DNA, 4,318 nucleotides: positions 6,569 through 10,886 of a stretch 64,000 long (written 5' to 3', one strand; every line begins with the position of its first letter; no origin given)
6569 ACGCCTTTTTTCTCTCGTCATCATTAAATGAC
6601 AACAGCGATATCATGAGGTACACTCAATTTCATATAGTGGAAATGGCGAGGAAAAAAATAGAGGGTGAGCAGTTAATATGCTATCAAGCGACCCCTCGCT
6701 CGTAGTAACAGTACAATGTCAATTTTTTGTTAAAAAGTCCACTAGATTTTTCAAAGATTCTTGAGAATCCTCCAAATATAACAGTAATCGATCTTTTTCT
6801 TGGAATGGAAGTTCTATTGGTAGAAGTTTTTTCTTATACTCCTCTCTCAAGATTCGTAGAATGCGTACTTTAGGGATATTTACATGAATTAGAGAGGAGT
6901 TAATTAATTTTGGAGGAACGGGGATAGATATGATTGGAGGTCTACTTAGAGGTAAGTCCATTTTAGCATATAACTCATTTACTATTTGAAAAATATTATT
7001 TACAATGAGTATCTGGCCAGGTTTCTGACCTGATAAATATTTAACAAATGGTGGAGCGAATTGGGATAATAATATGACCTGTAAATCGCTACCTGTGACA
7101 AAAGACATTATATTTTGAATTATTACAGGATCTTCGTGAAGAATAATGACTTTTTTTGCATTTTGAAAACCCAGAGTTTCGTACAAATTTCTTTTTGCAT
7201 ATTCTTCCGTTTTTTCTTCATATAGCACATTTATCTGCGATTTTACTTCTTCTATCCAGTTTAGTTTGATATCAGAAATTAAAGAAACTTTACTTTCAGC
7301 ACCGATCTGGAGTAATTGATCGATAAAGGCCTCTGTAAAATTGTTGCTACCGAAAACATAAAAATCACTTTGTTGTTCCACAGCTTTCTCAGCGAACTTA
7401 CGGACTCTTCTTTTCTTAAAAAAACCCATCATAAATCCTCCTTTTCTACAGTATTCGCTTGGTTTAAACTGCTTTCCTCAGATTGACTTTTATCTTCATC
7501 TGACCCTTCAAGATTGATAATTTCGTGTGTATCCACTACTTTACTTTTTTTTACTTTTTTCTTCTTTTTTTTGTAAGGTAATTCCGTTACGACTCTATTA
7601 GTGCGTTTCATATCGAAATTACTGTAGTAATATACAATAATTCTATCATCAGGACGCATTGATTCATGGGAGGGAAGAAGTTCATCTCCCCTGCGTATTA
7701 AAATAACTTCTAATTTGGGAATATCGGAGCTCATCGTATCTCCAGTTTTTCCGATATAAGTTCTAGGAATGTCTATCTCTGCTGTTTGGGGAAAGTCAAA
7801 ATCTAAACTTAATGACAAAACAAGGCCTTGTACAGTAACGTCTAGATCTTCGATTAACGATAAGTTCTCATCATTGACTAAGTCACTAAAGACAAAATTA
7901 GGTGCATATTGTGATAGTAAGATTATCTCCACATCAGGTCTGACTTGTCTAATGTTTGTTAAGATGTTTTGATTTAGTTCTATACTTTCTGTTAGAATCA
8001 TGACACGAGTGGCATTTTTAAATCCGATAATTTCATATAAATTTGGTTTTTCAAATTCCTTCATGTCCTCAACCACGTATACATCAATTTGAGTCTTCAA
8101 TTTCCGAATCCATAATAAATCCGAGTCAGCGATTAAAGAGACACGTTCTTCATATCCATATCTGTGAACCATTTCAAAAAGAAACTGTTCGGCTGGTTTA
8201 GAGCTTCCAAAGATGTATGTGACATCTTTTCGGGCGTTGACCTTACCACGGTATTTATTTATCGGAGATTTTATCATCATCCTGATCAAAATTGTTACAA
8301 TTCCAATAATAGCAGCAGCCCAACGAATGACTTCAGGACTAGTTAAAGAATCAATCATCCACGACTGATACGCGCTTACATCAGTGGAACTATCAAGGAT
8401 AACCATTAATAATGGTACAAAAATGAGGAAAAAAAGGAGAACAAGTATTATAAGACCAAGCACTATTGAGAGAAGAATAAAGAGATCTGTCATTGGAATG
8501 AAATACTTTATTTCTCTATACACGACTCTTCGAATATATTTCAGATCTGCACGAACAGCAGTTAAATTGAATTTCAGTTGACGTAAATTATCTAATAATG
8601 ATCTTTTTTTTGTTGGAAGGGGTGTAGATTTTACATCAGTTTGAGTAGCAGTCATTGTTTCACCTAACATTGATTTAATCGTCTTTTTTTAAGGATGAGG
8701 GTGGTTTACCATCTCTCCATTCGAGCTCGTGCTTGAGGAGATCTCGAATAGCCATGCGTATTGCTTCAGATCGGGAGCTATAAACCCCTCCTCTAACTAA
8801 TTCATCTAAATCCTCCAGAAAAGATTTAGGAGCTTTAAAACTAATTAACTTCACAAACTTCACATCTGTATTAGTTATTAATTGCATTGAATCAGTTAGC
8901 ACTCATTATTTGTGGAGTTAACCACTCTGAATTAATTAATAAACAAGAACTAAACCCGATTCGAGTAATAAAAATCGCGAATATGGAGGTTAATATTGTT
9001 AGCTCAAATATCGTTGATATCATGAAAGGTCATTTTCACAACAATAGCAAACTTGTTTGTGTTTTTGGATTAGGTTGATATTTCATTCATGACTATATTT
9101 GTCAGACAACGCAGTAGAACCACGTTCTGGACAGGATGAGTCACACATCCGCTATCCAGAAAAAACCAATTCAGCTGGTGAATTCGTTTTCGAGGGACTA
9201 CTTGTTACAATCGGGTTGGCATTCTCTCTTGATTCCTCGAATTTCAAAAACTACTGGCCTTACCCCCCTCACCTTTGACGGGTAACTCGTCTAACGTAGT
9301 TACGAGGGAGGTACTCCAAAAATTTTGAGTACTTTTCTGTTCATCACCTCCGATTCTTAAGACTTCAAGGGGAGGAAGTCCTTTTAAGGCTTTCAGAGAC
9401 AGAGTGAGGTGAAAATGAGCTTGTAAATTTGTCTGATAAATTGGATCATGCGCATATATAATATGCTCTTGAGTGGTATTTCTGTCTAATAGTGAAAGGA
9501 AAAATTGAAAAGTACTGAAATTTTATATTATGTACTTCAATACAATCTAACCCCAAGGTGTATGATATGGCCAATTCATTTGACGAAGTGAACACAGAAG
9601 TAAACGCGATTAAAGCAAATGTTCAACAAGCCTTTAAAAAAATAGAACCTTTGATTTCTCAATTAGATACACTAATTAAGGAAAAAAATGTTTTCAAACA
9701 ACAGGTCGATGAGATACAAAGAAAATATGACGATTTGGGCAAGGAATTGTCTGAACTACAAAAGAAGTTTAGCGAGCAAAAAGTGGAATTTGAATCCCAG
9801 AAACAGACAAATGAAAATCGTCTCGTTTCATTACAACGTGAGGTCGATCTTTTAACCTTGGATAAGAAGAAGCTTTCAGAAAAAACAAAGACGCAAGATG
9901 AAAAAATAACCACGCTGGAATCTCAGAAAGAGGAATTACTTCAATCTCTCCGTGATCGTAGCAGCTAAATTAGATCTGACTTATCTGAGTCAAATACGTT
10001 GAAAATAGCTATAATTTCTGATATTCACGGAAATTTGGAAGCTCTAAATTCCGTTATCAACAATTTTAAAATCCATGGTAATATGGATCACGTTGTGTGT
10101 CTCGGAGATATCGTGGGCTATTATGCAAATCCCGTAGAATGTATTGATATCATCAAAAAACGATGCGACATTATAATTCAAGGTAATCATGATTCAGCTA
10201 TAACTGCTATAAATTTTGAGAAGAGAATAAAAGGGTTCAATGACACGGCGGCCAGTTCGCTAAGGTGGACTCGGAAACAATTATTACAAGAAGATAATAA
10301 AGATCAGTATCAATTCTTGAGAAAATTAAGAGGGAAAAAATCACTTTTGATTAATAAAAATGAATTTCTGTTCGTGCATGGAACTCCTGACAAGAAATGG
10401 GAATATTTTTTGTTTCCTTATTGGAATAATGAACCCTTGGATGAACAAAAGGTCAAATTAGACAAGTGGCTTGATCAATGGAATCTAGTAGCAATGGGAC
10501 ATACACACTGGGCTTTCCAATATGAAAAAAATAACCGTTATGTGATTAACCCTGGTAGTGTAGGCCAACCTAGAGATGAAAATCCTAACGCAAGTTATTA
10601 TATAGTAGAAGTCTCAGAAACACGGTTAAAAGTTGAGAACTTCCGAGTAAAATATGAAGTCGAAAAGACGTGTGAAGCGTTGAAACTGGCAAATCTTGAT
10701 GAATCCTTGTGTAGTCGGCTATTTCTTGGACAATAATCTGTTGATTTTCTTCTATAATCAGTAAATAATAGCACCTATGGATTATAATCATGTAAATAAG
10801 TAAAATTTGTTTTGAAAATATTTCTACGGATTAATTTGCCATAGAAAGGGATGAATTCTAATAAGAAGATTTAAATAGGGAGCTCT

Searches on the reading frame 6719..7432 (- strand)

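Call 64: search_protein_families(library=pfam, proteins=[window:6719-7432:-], max_evalue=0.001)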
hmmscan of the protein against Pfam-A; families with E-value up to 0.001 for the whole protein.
window:6719-7432:- (237 aa): 1 family
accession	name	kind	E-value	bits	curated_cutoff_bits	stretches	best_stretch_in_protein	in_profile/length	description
PF02080.26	TrkA_C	-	0.00029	21.1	27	1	168-224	4-62/71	TrkA-C domain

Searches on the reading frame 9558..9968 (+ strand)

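Call 64: search_protein_families(library=pfam, proteins=[window:9558-9968:+], max_evalue=0.001)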
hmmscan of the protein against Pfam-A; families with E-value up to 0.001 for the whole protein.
window:9558-9968:+ (136 aa): 3 families
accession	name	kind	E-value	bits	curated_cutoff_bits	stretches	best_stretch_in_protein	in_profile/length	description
PF25764.1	KIF21A_4th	-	4.8e-06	26.8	33.1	1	12-133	60-181/183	KIF21A-like domain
PF18035.6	Bap31_Bap29_C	-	2.8e-05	24.5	30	1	27-72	1-43/52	Bap31/Bap29 cytoplasmic coiled-coil domain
PF00038.26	Filament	-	0.00028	21.1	40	1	16-134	42-150/313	Intermediate filament protein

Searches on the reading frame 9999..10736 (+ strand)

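Call 64: search_protein_families(library=pfam, proteins=[window:9999-10736:+], max_evalue=0.001)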
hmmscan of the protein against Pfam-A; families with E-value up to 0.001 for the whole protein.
window:9999-10736:+ (245 aa): 2 families
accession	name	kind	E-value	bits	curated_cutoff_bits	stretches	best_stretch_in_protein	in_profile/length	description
PF12850.12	Metallophos_2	-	3.6e-24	86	27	1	1-207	1-153/154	Calcineurin-like phosphoesterase superfamily domain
PF00149.33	Metallophos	-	1.3e-16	62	21.5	1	1-180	1-163/191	Calcineurin-like phosphoesterase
